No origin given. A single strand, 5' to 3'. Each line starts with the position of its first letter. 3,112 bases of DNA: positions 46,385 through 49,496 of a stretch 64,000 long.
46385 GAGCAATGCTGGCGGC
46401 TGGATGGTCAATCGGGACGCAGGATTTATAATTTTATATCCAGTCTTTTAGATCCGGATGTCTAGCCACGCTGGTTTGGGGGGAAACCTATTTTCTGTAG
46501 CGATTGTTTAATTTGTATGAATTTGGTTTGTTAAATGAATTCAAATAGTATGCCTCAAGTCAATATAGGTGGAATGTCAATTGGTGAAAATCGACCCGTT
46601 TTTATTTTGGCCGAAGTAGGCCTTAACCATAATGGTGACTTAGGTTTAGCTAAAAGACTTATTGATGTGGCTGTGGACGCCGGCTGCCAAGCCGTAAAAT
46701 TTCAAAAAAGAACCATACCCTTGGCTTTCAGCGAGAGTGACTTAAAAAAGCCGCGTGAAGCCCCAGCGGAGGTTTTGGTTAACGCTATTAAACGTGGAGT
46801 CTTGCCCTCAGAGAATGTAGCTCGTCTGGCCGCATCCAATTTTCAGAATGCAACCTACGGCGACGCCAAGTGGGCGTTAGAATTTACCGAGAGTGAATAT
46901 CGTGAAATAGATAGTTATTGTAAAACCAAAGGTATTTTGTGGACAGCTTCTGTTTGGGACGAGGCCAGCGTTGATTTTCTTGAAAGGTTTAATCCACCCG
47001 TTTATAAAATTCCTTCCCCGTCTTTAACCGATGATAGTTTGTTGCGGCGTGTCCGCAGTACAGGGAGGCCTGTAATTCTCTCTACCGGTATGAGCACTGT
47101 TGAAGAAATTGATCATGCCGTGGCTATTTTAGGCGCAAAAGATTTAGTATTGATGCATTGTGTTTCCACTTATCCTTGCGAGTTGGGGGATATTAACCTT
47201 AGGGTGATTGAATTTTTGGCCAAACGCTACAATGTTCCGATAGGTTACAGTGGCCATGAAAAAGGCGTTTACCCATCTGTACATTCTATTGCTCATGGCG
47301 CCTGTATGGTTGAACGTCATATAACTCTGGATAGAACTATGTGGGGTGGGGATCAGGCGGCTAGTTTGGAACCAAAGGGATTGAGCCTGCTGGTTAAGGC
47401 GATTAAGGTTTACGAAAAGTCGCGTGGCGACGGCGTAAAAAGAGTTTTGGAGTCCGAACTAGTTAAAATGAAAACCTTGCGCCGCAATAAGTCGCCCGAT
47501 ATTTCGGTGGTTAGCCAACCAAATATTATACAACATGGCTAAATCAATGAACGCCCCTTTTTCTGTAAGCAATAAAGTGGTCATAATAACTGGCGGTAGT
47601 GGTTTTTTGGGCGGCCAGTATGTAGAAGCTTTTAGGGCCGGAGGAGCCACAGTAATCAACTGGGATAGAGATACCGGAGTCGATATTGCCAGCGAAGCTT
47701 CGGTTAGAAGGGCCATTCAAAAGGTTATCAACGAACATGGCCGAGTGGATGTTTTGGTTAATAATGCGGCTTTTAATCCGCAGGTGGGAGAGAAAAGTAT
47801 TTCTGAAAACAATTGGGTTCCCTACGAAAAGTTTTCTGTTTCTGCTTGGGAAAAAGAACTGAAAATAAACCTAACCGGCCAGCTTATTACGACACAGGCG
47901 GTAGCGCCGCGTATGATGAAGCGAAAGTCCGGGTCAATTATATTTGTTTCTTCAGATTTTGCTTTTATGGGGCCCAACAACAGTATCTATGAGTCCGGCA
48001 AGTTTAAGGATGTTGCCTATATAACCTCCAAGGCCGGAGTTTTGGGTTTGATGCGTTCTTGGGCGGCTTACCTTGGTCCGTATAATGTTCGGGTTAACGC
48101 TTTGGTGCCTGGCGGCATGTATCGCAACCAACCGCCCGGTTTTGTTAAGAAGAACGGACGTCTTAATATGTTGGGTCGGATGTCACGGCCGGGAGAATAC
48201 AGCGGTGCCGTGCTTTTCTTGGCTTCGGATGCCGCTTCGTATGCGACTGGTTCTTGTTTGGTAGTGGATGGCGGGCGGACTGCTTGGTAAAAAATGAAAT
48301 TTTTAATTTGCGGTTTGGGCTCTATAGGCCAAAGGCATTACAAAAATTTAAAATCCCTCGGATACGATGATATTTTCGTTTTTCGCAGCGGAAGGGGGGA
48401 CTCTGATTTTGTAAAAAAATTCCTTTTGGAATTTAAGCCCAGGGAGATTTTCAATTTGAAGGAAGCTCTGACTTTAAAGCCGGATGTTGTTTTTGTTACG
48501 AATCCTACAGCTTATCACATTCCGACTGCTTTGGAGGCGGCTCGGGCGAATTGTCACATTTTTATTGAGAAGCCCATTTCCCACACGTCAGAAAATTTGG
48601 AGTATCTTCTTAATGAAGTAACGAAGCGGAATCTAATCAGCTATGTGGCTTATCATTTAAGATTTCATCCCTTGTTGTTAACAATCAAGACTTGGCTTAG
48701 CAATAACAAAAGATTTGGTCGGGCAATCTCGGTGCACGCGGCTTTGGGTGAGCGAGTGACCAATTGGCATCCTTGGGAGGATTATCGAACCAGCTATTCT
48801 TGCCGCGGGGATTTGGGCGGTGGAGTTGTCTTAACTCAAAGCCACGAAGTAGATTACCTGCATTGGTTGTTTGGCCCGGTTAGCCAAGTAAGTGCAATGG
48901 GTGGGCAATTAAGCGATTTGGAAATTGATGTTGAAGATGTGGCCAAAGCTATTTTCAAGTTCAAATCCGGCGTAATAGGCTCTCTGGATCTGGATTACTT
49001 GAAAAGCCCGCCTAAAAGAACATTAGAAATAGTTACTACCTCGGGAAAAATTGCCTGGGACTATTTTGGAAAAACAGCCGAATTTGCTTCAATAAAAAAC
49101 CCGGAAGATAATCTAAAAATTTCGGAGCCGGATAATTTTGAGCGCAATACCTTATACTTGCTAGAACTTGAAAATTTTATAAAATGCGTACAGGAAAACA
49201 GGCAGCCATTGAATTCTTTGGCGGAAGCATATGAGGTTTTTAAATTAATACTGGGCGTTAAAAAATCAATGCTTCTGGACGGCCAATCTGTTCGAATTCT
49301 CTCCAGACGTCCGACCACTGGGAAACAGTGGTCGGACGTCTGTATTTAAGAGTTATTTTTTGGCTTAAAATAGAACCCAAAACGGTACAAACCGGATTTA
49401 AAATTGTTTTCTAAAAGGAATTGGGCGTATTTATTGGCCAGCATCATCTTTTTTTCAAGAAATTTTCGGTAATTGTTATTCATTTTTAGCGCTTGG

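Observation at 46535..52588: NeuB-like synthase / KdsC-like phosphatase / NeuA-like CMP-transferase trio: a CMP-activated 2-keto-3-deoxy sugar acid (Kdn/nonulosonate-type) pathway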

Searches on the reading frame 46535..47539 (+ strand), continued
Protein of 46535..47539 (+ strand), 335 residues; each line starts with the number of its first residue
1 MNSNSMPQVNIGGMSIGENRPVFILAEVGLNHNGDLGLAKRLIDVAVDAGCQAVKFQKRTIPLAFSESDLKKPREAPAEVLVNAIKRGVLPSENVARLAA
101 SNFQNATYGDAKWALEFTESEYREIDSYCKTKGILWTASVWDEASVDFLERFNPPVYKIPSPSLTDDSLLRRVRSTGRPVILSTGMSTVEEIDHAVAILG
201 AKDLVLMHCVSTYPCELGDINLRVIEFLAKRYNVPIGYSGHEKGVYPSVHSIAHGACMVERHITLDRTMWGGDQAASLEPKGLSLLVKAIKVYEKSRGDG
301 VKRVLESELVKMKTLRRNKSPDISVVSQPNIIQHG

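Call 50: search_protein_families(library=pfam, proteins=[L008:11460-13277:+, L076:11852-13477:+, L051:4559-6166:+, L012:8896-9960:+, L047:10921-11772:+, L042:15872-16867:+, L034:7333-8724:+, L033:9689-10684:-, L042:11348-12550:-, L010:5805-6704:+], max_evalue=0.001)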
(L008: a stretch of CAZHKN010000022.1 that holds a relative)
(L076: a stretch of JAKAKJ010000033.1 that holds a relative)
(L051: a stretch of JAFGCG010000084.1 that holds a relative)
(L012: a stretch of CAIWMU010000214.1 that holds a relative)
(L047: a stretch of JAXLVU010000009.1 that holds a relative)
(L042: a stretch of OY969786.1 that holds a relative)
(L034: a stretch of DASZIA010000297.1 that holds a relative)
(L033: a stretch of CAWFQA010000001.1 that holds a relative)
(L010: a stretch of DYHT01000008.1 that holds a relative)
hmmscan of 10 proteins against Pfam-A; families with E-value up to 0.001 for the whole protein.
L008:11460-13277:+ (606 aa): 3 families
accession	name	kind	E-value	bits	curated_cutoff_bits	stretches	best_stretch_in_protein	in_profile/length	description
PF00205.28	TPP_enzyme_M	-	3.3e-32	111.5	30.4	1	206-342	2-137/137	Thiamine pyrophosphate enzyme, central domain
PF02776.23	TPP_enzyme_N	-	9.3e-32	109.7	26.8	1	1-117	1-107/119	Thiamine pyrophosphate enzyme, N-terminal TPP binding domain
PF02775.26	TPP_enzyme_C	-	4.2e-31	108.2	21.9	1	420-556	16-151/151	Thiamine pyrophosphate enzyme, C-terminal TPP binding domain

L076:11852-13477:+ (542 aa): 1 family
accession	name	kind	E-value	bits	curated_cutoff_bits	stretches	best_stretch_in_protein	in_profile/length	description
PF05159.20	Capsule_synth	-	3.4e-07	30.5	20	1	323-444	149-267/310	Capsule polysaccharide biosynthesis protein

L051:4559-6166:+ (536 aa): 2 families
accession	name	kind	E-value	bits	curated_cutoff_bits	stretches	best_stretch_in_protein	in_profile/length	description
PF02366.24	PMT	-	1.6e-08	34.9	22.7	1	83-223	76-230/245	Dolichyl-phosphate-mannose-protein mannosyltransferase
PF13231.12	PMT_2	-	4.8e-07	30.6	26.1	1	86-221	18-149/160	Dolichyl-phosphate-mannose-protein mannosyltransferase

L012:8896-9960:+ (355 aa): 4 families
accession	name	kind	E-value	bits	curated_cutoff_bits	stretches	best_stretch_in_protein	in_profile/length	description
PF01370.27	Epimerase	-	2.3e-38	132.4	20.9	1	33-278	1-240/240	NAD dependent epimerase/dehydratase family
PF16363.11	GDP_Man_Dehyd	-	5.8e-26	92.2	27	1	34-342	1-331/332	GDP-mannose 4,6 dehydratase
PF07993.18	NAD_binding_4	-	3e-09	36.9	20.1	1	104-210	90-203/258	Male sterility protein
PF01073.25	3Beta_HSD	-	2.5e-07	30.5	22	1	35-194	2-156/280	3-beta hydroxysteroid dehydrogenase/isomerase family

L047:10921-11772:+ (284 aa): 1 family
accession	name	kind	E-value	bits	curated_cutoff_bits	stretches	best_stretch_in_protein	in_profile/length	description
PF00685.33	Sulfotransfer_1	-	3.9e-08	33.5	22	0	121-206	96-170/255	Sulfotransferase domain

L042:15872-16867:+ (332 aa): 1 family
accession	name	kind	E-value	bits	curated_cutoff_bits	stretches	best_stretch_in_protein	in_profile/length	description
PF00535.33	Glycos_transf_2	-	2.6e-29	102.8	23.3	1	6-168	1-166/168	Glycosyl transferase family 2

L034:7333-8724:+ (464 aa): 5 families
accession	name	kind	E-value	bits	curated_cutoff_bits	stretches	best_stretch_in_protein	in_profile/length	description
PF01041.23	DegT_DnrJ_EryC1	-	3.4e-96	323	19.8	1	63-449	5-359/360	DegT/DnrJ/EryC1/StrS aminotransferase family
PF00155.27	Aminotran_1_2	-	7.6e-06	25.8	19.7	1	82-211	42-185/361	Aminotransferase class I and II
PF01053.26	Cys_Met_Meta_PP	-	3.6e-05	22.9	27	1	85-220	55-182/381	Cys/Met metabolism PLP-dependent enzyme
PF00266.25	Aminotran_5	-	4.1e-05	23.2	21.5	1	86-217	47-181/371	Aminotransferase class-V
PF01212.27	Beta_elim_lyase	-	0.00036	20.4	27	1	85-219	35-176/288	Beta-eliminating lyase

L033:9689-10684:- (332 aa): 0 families

L042:11348-12550:- (401 aa): 1 family
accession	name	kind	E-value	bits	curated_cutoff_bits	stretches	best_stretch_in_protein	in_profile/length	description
PF05050.19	Methyltransf_21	-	8.2e-15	55.8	22.7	1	225-363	1-156/173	Methyltransferase FkbM domain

L010:5805-6704:+ (300 aa): 1 family
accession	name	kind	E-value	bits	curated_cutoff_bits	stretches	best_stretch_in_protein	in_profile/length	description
PF01261.30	AP_endonuc_2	-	1.4e-20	74.5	31.1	1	40-291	1-245/249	Xylose isomerase-like TIM barrel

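Call 51: search_protein_families(library=pfam, proteins=[L018:9267-9899:+, L042:5706-6479:+, L014:16249-16857:+, L082:15665-16615:+, L037:4509-6239:+, L008:7390-8505:+, L062:7698-9041:-, L056:855-2072:+, L071:3290-4165:+, L083:5410-6669:+], max_evalue=0.001)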
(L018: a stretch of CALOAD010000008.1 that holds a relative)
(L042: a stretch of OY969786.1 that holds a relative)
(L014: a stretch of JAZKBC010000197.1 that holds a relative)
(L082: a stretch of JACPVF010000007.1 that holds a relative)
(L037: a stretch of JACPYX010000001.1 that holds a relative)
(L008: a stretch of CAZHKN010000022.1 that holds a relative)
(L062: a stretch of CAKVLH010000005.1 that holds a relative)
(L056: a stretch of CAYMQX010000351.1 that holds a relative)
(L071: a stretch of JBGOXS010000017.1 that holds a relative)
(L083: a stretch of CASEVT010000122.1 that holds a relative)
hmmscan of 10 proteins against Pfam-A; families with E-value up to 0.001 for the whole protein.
L018:9267-9899:+ (211 aa): 1 family
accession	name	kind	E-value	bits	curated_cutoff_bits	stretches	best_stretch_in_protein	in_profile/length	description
PF04347.18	FliO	-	3.7e-11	43.4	22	1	127-183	20-76/91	Flagellar biosynthesis protein, FliO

L042:5706-6479:+ (258 aa): 2 families
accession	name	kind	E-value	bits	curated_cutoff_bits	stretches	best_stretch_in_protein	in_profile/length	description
PF00483.29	NTP_transferase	-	7.6e-23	81.8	21.2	1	2-205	1-192/245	Nucleotidyl transferase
PF12804.13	NTP_transf_3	-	1.7e-07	32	27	1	3-62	1-53/160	MobA-like NTP transferase domain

L014:16249-16857:+ (203 aa): 2 families
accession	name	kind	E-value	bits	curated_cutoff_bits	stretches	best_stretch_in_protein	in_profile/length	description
PF13580.11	SIS_2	-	2e-27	96.4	27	1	23-146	15-138/138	SIS domain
PF01380.27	SIS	-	5.6e-08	33.1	25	1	111-168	53-110/131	SIS domain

L082:15665-16615:+ (317 aa): 3 families
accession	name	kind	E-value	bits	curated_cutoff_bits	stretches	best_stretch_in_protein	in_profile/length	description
PF00535.33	Glycos_transf_2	-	1.2e-22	81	23.3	1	12-155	1-153/168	Glycosyl transferase family 2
PF13641.12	Glyco_tranf_2_3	-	3.3e-12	47.4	27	1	9-222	1-229/230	Glycosyltransferase like family 2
PF10111.15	Glyco_tranf_2_2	-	0.00099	19.1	27.3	0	25-108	13-103/276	Glycosyltransferase like family 2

L037:4509-6239:+ (577 aa): 4 families
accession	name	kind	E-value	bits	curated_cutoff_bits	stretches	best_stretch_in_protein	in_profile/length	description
PF01747.23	ATP-sulfurylase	-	2.8e-84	282.2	24.3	1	172-388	2-211/212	ATP-sulfurylase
PF01583.26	APS_kinase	-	4e-57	193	21.1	1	396-549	1-151/152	Adenylylsulphate kinase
PF14306.12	PUA_2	-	6.4e-47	159.5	27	1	8-163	2-158/159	PUA-like domain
PF13671.12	AAA_33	-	8.2e-05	23.4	27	1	401-513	3-116/143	AAA domain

L008:7390-8505:+ (372 aa): 6 families
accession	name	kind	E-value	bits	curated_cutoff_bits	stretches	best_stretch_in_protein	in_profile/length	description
PF16363.11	GDP_Man_Dehyd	-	3e-35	122.7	27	1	14-328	1-331/332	GDP-mannose 4,6 dehydratase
PF01370.27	Epimerase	-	1.4e-32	113.5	20.9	1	13-261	1-238/240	NAD dependent epimerase/dehydratase family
PF02719.21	Polysacc_synt_2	-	1.1e-14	54.8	20.2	1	60-231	56-201/293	Polysaccharide biosynthesis protein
PF04321.23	RmlD_sub_bind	-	1.2e-08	34.9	27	1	12-173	2-140/287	RmlD substrate binding domain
PF07993.18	NAD_binding_4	-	2.1e-05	24.3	20.1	1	83-174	90-193/258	Male sterility protein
PF01073.25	3Beta_HSD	-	0.00013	21.5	22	1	59-171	45-160/280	3-beta hydroxysteroid dehydrogenase/isomerase family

L062:7698-9041:- (448 aa): 6 families
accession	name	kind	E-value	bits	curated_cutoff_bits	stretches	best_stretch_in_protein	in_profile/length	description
PF02518.31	HATPase_c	-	4e-24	85.6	26.4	1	331-438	2-109/111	Histidine kinase-, DNA gyrase B-, and HSP90-like ATPase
PF00989.32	PAS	-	2.1e-06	28.2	22.6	1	111-165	2-56/113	PAS fold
PF00512.31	HisKA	-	7.4e-06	26.4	26.9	1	218-282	2-63/66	His Kinase A (phospho-acceptor) domain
PF08448.16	PAS_4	-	2.8e-05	24.8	23.1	1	117-162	2-47/110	PAS fold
PF13426.13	PAS_9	-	9.5e-05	23.1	27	1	121-209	2-102/103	PAS domain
PF13188.13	PAS_8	-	0.00018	21.7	21.8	1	111-167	2-58/65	PAS domain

L056:855-2072:+ (406 aa): 4 families
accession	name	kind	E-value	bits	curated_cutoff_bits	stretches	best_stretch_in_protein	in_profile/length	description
PF02348.25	CTP_transf_3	-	6.8e-18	65.7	22.6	1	7-143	2-130/217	Cytidylyltransferase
PF08282.18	Hydrolase_3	-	1.5e-11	44.9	20.9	1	331-389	187-245/255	haloacid dehalogenase-like hydrolase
PF00702.32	Hydrolase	-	1.3e-09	39.2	26.4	1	291-367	107-191/191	haloacid dehalogenase-like hydrolase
PF12710.13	HAD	-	0.00065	20.6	27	0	290-364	93-189/189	haloacid dehalogenase-like hydrolase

L071:3290-4165:+ (292 aa): 8 families
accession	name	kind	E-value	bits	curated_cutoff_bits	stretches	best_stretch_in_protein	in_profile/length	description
PF13489.12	Methyltransf_23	-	5.4e-21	75.4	27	1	86-227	14-163/164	Methyltransferase domain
PF08242.18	Methyltransf_12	-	6.1e-10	40.1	30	1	99-188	1-98/98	Methyltransferase domain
PF08241.18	Methyltransf_11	-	5.2e-08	33.9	21.2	1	99-189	1-94/95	Methyltransferase domain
PF13649.12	Methyltransf_25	-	8.4e-07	30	27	1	98-178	1-90/97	Methyltransferase domain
PF07021.18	MetW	-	5.9e-05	23.2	21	1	85-176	4-97/193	Methionine biosynthesis protein MetW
PF13847.12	Methyltransf_31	-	8.5e-05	22.7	27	1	94-194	3-113/145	Methyltransferase domain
PF05219.18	DREV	-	0.00012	21.7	26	1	91-190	91-186/265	DREV methyltransferase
PF08003.17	Methyltransf_9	-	0.00012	21.6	23.8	1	97-192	118-219/315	Protein of unknown function (DUF1698)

L083:5410-6669:+ (420 aa): 4 families
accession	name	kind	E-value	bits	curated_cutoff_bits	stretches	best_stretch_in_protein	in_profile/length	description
PF00696.33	AA_kinase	-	5.7e-57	193.6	24.9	1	3-230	2-234/234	Amino acid kinase family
PF22468.2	ACT_9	-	4.8e-36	122.8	27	2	344-402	1-61/61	ACT domain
PF13840.12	ACT_7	-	5.4e-24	84.3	27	1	337-400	2-65/65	ACT domain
PF01842.31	ACT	-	1e-13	51.2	27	1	346-382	2-38/66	ACT domain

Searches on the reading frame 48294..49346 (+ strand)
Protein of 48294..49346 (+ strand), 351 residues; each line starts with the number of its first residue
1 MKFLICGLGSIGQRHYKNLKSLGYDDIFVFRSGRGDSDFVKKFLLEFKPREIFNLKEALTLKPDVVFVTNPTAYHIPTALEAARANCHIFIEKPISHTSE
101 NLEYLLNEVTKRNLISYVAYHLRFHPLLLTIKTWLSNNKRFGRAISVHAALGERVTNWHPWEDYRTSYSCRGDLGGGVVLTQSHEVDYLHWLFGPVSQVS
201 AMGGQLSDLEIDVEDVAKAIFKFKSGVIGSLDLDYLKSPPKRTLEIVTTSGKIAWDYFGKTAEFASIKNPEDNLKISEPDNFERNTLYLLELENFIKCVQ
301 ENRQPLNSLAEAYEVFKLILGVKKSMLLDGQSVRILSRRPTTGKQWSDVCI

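Call 3: search_protein_families(library=pfam, proteins=[window:48294-49346:+], max_evalue=0.01)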
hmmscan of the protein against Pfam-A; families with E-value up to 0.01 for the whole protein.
window:48294-49346:+ (351 aa): 3 families
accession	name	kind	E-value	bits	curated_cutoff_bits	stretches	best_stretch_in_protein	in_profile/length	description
PF22725.1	GFO_IDH_MocA_C3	-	6.6e-16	58.9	27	1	138-253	10-123/124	GFO/IDH/MocA C-terminal domain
PF02894.22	GFO_IDH_MocA_C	-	5e-13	49.8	22.9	1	171-326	35-210/218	Oxidoreductase family, C-terminal alpha/beta domain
PF01408.29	GFO_IDH_MocA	-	5.2e-12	47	24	1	2-119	2-119/120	Oxidoreductase family, NAD-binding Rossmann fold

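Call 5: search_protein_families(library=ncbifam, proteins=[window:48294-49346:+], max_evalue=0.01)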
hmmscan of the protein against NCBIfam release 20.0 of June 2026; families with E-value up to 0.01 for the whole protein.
window:48294-49346:+ (351 aa): 7 families
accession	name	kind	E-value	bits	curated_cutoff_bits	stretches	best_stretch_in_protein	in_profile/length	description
NF040723.1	UDP-GlcNAcDh_Arch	equivalog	4.3e-26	92.2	450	1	3-320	3-295/302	UDP-N-acetylglucosamine 3-dehydrogenase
TIGR04380.1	myo_inos_iolG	equivalog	1e-19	70.6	355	1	2-326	3-323/330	inositol 2-dehydrogenase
NF052479.1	LevoglcsnDh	equivalog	1.2e-13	50.6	650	1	64-202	75-211/386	levoglucosan dehydrogenase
NF041392.1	XylDh_Gfo6_Halo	equivalog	2e-08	33.5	350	1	64-162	84-181/350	D-xylose 1-dehydrogenase Gfo6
NF052679.1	InsChiInosDhIolG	equivalog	4e-07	29.4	540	1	5-193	7-185/343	bifunctional inositol 2-dehydrogenase/D-chiro-inositol 1-dehydrogenase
NF008607.0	PRK11579.1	subfamily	0.00072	18.6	330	1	64-139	66-141/346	oxidoreductase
NF058561.1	BT_2158_fam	equivalog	0.0054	15.4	750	1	6-111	39-145/487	glycoside 3-dehydrogenase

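Call 52: find_encoding_contigs(protein=window:48294-49346:+, flank=6000, max_places=6)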
Protein window:48294-49346:+ (351 aa): no gene with exactly this product is on record in the collection.

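Call 88: search_solved_structures(query=window:48294-49346:+, max_evalue=1e-8)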
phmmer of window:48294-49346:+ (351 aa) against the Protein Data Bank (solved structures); distinct sequences matched with E-value up to 1e-8: 8.
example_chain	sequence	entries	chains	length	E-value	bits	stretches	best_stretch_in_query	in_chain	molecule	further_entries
3q2i_A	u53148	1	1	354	1.4e-16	63.6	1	61-241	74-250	dehydrogenase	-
3ezy_A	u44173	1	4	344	5.2e-14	55.2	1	4-333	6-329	Dehydrogenase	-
3q2k_A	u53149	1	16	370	1.7e-13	53.5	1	63-325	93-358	oxidoreductase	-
3ip3_A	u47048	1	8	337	2.5e-12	49.6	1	3-238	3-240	Oxidoreductase, putative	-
6a3f_A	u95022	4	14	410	1.6e-10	43.7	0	65-202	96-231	Putative dehydrogenase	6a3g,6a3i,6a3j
1zh8_A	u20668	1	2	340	1.2e-09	40.8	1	48-281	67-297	oxidoreductase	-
8w9s_A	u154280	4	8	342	3.9e-09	39.1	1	40-256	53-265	NADH-dependent dihydrogenase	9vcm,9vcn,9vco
6nor_A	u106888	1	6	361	7e-09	38.3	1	47-258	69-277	Putative NAD dependent dehydrogenase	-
